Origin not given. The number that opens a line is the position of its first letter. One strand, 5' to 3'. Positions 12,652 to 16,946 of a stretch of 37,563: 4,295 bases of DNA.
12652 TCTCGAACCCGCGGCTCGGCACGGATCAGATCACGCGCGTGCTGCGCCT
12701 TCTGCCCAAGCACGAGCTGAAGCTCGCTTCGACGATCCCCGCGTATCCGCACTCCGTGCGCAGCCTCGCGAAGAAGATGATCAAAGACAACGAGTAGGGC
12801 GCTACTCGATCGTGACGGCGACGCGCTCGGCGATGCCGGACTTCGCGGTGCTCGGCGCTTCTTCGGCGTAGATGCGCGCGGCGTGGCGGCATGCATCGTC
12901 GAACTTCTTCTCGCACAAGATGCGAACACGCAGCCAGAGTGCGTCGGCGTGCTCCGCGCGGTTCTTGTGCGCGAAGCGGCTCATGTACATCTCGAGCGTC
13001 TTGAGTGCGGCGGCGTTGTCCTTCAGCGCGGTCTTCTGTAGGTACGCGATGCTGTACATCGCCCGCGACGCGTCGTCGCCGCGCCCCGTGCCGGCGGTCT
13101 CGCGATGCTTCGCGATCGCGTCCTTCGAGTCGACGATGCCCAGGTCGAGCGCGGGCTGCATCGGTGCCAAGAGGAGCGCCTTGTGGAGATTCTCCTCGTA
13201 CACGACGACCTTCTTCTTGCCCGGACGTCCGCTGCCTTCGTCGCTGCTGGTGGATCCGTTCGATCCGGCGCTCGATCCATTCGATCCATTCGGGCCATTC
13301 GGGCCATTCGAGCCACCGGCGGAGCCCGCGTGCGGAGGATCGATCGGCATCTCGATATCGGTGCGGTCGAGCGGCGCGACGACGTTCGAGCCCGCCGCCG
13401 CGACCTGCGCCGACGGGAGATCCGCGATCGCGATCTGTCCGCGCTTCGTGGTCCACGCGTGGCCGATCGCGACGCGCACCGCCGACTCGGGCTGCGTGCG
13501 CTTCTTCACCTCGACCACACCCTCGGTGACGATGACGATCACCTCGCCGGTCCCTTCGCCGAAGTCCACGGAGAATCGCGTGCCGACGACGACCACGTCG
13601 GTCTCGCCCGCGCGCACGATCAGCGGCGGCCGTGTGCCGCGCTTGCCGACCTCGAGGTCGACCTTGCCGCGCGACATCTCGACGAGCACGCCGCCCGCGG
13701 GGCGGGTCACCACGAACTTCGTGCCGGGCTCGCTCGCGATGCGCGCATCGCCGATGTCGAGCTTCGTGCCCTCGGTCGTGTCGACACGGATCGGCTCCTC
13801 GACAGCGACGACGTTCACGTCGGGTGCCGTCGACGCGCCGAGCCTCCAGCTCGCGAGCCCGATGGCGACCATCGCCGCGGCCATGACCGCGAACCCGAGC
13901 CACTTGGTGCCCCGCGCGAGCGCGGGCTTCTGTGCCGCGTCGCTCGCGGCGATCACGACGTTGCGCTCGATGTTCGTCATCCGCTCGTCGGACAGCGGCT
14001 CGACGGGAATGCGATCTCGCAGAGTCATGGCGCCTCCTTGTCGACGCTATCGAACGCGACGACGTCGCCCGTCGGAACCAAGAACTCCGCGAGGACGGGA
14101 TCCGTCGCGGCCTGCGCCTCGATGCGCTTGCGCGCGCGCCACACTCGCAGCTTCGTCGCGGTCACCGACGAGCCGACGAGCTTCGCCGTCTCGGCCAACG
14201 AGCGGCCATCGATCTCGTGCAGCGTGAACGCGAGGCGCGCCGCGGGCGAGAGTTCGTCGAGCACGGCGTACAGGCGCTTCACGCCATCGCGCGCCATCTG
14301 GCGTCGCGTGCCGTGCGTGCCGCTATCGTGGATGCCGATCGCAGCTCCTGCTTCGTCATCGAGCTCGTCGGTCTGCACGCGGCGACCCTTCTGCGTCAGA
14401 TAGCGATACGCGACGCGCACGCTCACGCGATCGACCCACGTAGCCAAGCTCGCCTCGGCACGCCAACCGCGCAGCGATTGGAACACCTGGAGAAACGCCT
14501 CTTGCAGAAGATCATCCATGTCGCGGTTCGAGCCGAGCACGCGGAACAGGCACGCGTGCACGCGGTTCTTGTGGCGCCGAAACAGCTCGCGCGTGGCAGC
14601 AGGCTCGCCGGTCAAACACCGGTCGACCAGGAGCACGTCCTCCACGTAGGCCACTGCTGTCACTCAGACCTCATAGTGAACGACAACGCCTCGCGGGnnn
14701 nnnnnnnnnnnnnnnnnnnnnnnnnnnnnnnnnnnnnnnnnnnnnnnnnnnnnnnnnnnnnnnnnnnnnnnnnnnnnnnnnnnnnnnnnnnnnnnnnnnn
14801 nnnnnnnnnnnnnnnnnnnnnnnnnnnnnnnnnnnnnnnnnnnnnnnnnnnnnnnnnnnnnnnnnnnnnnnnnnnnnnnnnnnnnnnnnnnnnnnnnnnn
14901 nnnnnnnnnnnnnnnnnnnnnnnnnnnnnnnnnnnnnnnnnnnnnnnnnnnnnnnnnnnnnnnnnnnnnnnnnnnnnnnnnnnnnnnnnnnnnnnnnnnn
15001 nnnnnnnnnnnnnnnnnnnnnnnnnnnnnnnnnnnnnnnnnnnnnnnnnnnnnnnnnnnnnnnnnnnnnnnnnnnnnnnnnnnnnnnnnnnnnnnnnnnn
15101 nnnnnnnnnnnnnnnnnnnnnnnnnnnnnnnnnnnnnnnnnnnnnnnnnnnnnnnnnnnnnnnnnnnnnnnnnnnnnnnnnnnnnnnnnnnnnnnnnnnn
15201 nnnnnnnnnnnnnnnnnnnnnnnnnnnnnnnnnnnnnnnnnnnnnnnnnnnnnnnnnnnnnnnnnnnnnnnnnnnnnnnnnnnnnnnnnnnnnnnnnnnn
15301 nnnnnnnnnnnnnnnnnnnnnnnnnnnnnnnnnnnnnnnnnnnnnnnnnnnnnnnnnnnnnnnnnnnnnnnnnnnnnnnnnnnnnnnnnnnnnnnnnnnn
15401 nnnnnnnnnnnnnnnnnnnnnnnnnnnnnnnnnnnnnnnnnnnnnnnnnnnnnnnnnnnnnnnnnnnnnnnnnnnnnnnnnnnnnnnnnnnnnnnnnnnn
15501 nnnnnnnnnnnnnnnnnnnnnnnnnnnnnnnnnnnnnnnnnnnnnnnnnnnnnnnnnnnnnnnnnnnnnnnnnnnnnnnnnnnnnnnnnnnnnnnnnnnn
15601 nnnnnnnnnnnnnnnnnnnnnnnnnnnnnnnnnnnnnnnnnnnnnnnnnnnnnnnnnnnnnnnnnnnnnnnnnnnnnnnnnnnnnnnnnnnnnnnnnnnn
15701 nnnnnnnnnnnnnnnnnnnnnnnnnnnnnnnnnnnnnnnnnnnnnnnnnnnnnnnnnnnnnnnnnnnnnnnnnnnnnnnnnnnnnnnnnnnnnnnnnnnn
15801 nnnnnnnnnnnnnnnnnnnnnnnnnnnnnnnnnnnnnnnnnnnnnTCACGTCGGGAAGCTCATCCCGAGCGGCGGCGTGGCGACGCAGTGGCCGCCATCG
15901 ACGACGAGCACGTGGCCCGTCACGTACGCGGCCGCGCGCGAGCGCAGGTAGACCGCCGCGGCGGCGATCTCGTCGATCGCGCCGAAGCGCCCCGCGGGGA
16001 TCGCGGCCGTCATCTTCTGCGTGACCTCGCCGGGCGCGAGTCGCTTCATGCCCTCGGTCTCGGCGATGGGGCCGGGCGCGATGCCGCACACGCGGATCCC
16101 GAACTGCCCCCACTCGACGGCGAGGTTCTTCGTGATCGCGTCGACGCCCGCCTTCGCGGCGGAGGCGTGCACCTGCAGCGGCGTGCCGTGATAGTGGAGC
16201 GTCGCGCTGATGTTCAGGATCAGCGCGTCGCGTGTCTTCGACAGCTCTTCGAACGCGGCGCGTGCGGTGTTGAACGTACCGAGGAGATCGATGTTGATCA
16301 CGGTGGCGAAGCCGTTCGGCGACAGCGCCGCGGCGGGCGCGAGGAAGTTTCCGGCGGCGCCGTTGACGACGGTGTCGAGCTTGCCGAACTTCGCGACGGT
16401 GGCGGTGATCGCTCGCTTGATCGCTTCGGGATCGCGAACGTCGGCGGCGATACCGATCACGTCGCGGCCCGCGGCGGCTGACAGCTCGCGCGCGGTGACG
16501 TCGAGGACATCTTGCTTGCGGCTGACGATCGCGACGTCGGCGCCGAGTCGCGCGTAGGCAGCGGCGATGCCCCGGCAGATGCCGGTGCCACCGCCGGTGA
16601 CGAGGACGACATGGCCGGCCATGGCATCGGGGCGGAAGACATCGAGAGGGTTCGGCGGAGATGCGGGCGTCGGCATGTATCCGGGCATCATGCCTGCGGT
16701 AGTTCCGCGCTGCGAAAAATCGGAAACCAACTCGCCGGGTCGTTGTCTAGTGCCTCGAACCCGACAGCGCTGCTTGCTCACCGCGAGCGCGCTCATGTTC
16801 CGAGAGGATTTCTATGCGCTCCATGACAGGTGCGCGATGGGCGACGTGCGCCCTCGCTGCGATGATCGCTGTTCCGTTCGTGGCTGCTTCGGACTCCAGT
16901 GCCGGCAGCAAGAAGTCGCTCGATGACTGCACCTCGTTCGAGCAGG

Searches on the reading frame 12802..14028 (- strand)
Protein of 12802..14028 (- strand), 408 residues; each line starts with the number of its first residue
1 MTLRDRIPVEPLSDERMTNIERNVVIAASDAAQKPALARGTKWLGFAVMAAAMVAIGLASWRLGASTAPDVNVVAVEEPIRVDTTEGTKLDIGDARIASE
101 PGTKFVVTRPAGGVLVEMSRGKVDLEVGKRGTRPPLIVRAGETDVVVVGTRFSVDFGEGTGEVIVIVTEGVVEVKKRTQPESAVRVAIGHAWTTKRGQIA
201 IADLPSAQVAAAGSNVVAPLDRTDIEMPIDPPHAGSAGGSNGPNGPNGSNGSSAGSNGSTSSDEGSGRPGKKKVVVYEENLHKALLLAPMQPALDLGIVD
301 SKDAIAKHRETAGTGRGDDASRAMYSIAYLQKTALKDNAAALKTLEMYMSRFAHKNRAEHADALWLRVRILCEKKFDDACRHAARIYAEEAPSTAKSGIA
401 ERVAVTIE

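Call 61: search_protein_families(library=pfam, proteins=[window:12802-14028:-], max_evalue=0.001)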
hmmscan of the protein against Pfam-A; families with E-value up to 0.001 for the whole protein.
window:12802-14028:- (408 aa): 1 family
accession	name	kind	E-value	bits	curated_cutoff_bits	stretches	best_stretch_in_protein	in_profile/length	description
PF04773.18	FecR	-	6.7e-07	30.1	24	1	110-173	35-97/97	FecR protein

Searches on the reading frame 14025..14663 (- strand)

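Call 61: search_protein_families(library=pfam, proteins=[window:14025-14663:-], max_evalue=0.001)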
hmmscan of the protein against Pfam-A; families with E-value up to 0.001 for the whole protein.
window:14025-14663:- (212 aa): 2 families
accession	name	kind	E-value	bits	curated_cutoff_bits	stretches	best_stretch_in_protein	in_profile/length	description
PF04542.20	Sigma70_r2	-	1.8e-12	47.3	24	1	27-95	1-71/71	Sigma-70 region 2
PF08281.18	Sigma70_r4_2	-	5.7e-10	39.1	25.7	1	130-181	3-54/54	Sigma-70, region 4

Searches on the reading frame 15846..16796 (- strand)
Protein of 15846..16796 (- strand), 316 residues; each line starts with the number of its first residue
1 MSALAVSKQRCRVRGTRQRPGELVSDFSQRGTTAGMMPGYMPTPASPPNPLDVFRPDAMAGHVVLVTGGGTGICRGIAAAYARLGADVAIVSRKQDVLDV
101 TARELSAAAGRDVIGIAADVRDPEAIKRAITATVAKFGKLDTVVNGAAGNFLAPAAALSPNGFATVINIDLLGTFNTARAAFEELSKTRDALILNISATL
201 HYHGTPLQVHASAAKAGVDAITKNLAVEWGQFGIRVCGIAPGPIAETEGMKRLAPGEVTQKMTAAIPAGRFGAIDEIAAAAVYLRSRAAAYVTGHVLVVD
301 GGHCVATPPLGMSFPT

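Call 61: search_protein_families(library=pfam, proteins=[window:15846-16796:-], max_evalue=0.001)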
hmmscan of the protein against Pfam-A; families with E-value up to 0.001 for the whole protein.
window:15846-16796:- (316 aa): 3 families
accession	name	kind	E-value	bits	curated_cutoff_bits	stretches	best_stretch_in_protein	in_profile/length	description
PF13561.12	adh_short_C2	-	6.4e-50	170.4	27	1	71-302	6-234/236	Enoyl-(Acyl carrier protein) reductase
PF00106.31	adh_short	-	2e-40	138.8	26.6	1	63-253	2-190/195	short chain dehydrogenase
PF08659.16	KR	-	2e-09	38.1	22.6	1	64-224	3-162/180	KR domain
